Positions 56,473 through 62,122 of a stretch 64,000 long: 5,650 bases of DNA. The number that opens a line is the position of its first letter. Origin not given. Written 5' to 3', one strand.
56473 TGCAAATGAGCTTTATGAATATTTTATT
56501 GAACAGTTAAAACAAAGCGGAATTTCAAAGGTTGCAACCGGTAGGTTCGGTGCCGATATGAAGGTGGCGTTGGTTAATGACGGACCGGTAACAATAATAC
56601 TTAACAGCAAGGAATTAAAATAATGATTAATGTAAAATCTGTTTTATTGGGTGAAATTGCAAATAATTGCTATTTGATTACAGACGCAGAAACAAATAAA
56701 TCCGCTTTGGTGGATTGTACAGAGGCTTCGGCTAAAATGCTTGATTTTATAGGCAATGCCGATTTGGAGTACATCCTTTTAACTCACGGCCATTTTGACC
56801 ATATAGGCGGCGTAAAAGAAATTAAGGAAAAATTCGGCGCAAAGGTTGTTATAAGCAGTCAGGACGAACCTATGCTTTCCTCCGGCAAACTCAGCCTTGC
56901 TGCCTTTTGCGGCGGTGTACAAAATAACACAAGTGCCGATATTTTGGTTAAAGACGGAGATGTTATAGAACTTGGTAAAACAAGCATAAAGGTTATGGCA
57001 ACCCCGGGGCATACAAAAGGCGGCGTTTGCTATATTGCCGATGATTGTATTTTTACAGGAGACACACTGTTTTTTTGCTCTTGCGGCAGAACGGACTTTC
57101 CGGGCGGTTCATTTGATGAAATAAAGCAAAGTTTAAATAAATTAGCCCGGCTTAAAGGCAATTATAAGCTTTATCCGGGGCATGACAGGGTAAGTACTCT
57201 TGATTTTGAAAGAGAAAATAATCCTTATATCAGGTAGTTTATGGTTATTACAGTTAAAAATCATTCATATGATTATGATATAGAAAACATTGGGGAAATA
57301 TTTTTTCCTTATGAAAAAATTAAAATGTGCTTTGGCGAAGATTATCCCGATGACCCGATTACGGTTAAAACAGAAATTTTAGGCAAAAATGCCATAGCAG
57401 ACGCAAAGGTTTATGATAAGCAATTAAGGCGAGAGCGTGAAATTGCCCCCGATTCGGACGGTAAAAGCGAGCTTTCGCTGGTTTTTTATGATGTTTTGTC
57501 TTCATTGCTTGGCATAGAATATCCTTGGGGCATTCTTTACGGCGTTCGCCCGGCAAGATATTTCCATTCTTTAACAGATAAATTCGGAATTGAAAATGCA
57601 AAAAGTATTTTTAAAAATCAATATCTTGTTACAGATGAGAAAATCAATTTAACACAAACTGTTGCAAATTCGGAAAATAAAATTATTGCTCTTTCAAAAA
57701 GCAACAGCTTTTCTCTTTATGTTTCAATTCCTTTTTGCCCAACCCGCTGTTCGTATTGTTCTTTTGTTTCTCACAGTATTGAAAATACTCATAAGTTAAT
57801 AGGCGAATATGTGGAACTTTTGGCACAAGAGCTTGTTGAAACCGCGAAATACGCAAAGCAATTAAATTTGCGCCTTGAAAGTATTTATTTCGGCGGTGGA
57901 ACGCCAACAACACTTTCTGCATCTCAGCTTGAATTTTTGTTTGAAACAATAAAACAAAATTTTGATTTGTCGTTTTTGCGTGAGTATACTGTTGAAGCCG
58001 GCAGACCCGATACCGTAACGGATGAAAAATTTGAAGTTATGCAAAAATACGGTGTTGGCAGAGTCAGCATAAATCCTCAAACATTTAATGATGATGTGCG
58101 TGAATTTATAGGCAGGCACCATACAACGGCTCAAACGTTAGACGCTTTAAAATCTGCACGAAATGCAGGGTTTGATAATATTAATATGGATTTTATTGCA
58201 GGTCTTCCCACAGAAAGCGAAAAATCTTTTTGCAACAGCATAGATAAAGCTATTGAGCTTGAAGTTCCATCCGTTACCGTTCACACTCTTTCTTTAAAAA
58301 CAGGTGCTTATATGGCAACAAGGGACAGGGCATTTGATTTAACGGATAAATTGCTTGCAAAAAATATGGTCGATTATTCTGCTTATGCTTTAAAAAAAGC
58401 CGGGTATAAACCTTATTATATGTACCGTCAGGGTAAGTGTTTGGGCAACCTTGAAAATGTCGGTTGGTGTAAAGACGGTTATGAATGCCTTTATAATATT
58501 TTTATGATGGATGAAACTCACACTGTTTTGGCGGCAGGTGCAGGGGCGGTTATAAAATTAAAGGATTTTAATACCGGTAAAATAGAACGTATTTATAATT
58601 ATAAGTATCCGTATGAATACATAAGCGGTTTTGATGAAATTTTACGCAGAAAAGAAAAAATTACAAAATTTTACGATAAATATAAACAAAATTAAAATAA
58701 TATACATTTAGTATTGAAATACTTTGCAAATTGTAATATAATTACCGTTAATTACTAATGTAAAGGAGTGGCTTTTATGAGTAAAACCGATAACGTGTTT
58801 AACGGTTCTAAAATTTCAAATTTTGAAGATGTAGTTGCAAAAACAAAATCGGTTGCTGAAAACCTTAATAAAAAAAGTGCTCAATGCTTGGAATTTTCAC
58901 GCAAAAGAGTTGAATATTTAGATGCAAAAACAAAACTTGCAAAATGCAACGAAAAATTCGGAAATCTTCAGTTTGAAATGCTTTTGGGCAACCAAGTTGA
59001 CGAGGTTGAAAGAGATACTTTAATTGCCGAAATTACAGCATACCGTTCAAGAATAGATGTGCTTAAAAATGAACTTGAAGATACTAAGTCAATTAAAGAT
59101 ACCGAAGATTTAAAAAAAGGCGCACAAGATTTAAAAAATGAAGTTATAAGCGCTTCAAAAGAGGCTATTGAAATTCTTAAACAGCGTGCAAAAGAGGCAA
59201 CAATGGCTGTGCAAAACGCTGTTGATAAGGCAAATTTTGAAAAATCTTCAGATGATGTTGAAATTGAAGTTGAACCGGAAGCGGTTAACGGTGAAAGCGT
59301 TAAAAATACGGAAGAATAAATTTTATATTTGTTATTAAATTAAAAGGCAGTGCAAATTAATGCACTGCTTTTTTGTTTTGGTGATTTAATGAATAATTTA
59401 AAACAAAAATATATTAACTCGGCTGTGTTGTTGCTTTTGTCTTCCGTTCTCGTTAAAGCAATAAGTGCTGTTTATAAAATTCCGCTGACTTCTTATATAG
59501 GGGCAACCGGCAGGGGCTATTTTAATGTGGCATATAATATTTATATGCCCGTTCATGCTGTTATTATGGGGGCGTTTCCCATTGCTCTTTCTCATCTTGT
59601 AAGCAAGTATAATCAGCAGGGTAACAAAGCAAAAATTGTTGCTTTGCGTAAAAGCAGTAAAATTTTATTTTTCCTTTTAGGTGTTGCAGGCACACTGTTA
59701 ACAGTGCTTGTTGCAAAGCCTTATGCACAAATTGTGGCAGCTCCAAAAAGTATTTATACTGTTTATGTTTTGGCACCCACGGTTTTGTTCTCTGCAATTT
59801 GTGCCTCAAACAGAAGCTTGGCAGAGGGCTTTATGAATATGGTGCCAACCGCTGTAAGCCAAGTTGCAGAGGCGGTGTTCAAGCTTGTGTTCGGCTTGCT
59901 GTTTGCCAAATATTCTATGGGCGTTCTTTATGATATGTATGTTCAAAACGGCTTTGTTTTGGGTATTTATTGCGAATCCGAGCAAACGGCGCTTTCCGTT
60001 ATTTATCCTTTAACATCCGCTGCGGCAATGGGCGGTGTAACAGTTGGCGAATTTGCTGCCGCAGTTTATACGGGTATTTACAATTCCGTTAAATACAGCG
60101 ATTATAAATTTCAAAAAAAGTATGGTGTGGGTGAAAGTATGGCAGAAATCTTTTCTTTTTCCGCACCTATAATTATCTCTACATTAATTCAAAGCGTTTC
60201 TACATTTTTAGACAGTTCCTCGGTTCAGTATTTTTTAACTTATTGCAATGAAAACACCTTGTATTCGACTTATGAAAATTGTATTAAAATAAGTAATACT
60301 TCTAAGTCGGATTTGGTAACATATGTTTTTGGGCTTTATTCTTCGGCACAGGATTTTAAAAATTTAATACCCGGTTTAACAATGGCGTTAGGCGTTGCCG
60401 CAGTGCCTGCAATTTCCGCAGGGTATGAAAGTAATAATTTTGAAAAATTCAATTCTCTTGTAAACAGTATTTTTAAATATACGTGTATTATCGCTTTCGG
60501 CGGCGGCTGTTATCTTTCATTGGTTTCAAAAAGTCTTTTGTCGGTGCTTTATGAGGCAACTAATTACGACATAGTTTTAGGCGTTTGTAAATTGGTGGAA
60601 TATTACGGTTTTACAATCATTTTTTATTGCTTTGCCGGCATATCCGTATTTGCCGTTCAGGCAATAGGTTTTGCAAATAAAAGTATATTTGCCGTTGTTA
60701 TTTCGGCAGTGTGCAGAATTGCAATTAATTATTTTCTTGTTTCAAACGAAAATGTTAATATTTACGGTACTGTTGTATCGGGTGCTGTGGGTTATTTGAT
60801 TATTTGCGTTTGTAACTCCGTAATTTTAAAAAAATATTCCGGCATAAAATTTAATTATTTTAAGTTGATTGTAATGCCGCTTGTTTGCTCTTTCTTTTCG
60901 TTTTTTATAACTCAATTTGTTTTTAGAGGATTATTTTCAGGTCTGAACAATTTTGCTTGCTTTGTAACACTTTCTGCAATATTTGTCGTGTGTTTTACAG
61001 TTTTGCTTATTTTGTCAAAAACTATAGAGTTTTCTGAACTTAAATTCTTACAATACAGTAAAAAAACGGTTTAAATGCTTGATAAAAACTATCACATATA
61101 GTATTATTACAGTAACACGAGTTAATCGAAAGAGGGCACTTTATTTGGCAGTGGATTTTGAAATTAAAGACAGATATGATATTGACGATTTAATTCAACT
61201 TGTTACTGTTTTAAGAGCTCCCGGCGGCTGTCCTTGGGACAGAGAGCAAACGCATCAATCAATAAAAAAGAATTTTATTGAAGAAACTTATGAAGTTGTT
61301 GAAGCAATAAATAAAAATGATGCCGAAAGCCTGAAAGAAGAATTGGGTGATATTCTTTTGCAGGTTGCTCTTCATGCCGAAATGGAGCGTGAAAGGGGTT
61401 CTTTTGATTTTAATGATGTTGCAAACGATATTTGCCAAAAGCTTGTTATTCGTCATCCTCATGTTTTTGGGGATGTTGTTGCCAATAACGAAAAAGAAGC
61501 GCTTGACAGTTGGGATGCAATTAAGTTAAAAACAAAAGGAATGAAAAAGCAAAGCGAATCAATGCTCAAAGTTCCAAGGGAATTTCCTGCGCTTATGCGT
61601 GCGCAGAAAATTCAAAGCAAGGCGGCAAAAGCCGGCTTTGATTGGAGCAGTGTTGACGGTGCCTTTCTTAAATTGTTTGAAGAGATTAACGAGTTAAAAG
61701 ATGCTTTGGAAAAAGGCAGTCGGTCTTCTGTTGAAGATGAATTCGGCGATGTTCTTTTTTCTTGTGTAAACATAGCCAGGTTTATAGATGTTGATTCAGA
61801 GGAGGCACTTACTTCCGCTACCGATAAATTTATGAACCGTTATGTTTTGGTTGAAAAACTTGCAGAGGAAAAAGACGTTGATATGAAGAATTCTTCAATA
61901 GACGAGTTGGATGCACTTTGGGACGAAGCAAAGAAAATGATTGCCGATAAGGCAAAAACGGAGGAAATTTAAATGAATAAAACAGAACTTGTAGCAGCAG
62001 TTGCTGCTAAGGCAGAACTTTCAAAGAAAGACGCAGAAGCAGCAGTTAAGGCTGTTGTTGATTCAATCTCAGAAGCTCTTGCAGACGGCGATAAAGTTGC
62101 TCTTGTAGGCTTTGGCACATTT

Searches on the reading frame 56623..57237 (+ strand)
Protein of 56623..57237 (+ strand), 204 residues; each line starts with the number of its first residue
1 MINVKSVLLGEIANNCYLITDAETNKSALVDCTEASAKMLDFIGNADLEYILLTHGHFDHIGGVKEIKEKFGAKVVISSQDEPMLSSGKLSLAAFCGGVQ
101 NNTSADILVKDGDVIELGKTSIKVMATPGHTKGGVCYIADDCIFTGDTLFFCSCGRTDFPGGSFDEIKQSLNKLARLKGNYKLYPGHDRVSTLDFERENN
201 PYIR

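Call 45: search_protein_families(library=pfam, proteins=[window:56623-57237:+], max_evalue=0.001)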
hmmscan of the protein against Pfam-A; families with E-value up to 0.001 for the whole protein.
window:56623-57237:+ (204 aa): 2 families
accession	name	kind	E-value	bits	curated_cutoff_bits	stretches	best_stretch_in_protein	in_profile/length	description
PF00753.33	Lactamase_B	-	8.1e-31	107.9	22.7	1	11-187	3-196/196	Metallo-beta-lactamase superfamily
PF12706.13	Lactamase_B_2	-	3.6e-05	23.9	27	1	46-75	29-58/200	Beta-lactamase superfamily domain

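Call 47: search_protein_families(library=ncbifam, proteins=[window:56623-57237:+], max_evalue=0.001)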
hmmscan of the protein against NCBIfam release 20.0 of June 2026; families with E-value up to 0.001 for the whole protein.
window:56623-57237:+ (204 aa): 43 families (the best 25 are shown)
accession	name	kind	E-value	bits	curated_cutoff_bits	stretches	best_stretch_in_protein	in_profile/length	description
TIGR03413.1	GSH_gloB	equivalog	7.5e-32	110.7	200.8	1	14-188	10-165/248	hydroxyacylglutathione hydrolase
NF040641.1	bifunc_ST_SDO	equivalog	1.1e-26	93.6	625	1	25-188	178-343/423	bifunctional sulfur transferase/dioxygenase Blh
NF033105.1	bla_subclass_B3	equivalog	4.7e-26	91.6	240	1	45-143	59-159/257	subclass B3 metallo-beta-lactamase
NF007597.0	PRK10241.1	equivalog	4.4e-24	85.1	421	1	14-183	11-161/251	hydroxyacylglutathione hydrolase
NF012229.1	bla_class_B_core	domain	2.1e-20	73.3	100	1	47-138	51-137/139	metallo-beta-lactamase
NF041804.1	MBL_fold_SolJ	exception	3.4e-20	72.2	350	1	7-191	11-182/224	solanimycin biosynthesis MBL-fold hydrolase SolJ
NF000469.2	CAR_gen_B3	exception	1.1e-17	64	500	1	44-140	109-205/311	CAR family subclass B3 metallo-beta-lactamase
NF012140.0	blaBJP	exception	1.1e-16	60.5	600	1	44-154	90-203/294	BJP family subclass B3 metallo-beta-lactamase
NF000457.2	blaPEDO-1_fam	exception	3.8e-16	59.4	550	1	10-138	48-183/286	PEDO-1 family subclass B3 metallo-beta-lactamase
NF040470.1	blaEAM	exception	1.7e-15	56.9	660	1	40-148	113-224/318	EAM family subclass B3 metallo-beta-lactamase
NF000458.2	blaPEDO-2_fam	exception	1e-14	54.6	550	1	46-140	89-185/285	PEDO-2 family subclass B3 metallo-beta-lactamase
NF000456.2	blaMSI-1_fam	exception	2.5e-14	53.2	550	1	4-138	48-180/289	MSI-1 family subclass B3 metallo-beta-lactamase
NF000287.1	SMB1_fam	exception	3.3e-14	52.9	400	1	15-142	53-180/280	SMB-1 family subclass B3 metallo-beta-lactamase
NF000405.1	HARLDQ_not_B3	exception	6.6e-14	52.1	350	1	3-137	39-169/267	HARLDQ motif MBL-fold protein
NF041137.2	B3_blaSPR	exception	7.9e-14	51.7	550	1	3-138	61-192/296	SPR family subclass B3 metallo-beta-lactamase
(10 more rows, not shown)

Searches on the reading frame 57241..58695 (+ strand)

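Call 45: search_protein_families(library=pfam, proteins=[window:57241-58695:+], max_evalue=0.001)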
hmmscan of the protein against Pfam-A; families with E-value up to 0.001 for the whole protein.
window:57241-58695:+ (484 aa): 1 family
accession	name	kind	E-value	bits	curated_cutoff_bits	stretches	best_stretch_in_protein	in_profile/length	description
PF04055.27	Radical_SAM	-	2.3e-30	106.4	29.5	1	161-335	2-164/166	Radical SAM superfamily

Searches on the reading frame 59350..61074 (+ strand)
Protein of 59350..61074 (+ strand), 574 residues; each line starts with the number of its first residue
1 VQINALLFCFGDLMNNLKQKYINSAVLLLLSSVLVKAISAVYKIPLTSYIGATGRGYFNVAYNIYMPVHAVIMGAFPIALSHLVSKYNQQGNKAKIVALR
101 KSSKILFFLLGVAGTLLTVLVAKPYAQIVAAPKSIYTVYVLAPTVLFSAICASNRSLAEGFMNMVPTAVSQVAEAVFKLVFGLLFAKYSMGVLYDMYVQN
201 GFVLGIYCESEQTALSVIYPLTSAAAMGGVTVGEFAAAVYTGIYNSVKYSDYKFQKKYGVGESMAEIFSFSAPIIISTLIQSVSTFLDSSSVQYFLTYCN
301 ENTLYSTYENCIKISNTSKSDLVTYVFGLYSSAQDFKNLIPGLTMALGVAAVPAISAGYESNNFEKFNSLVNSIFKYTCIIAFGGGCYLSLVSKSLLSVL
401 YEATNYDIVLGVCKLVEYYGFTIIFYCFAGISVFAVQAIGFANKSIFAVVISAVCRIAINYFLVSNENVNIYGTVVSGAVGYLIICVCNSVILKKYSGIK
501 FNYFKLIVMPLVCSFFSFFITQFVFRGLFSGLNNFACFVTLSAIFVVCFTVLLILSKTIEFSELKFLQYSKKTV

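Call 20: search_protein_families(library=pfam, proteins=[window:59350-61074:+], max_evalue=0.00001)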
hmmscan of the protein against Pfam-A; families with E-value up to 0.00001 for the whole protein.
window:59350-61074:+ (574 aa): 1 family
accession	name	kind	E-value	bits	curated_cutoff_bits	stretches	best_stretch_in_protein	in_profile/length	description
PF01943.22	Polysacc_synt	-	3.2e-10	40.4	28.2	1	25-188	5-162/274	Polysaccharide biosynthesis protein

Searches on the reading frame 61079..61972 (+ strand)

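Call 46: search_protein_families(library=ncbifam, proteins=[window:61079-61972:+], max_evalue=0.001)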
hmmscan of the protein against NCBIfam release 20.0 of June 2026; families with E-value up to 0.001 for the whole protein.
window:61079-61972:+ (297 aa): 10 families
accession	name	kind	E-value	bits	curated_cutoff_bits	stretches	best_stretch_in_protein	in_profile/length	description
NF052436.1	YabN_Meth_PPase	exception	1.6e-101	340.7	525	1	14-286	209-486/486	bifunctional methyltransferase/pyrophosphohydrolase YabN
NF007113.1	PRK09562.1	equivalog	6.9e-92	307.6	208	1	35-286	2-250/251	nucleoside triphosphate pyrophosphohydrolase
TIGR00444.1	mazG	subfamily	2.5e-88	295.9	148.3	1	42-285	2-248/248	MazG family protein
NF008986.0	PRK12333.1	equivalog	9.6e-52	175.9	292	1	36-188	2-153/204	nucleoside triphosphate pyrophosphohydrolase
NF008991.0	PRK12334.2-3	equivalog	2.6e-44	152.4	696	2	37-186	138-286/454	nucleoside triphosphate pyrophosphohydrolase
NF008988.0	PRK12334.1-4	equivalog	7.6e-43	146.6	501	1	36-189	134-284/335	nucleoside triphosphate pyrophosphohydrolase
NF008989.0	PRK12334.2-1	equivalog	1.3e-41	142.7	494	1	37-188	117-268/328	nucleoside triphosphate pyrophosphohydrolase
NF008990.0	PRK12334.2-2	equivalog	4.6e-40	138.2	884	1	37-187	146-295/436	nucleoside triphosphate pyrophosphohydrolase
NF008987.0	PRK12334.1-1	equivalog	4.3e-31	108.2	375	1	38-188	90-237/326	nucleoside triphosphate pyrophosphohydrolase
TIGR03188.1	histidine_hisI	equivalog_domain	1.4e-05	25.2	42.7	0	59-94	29-64/84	phosphoribosyl-ATP diphosphatase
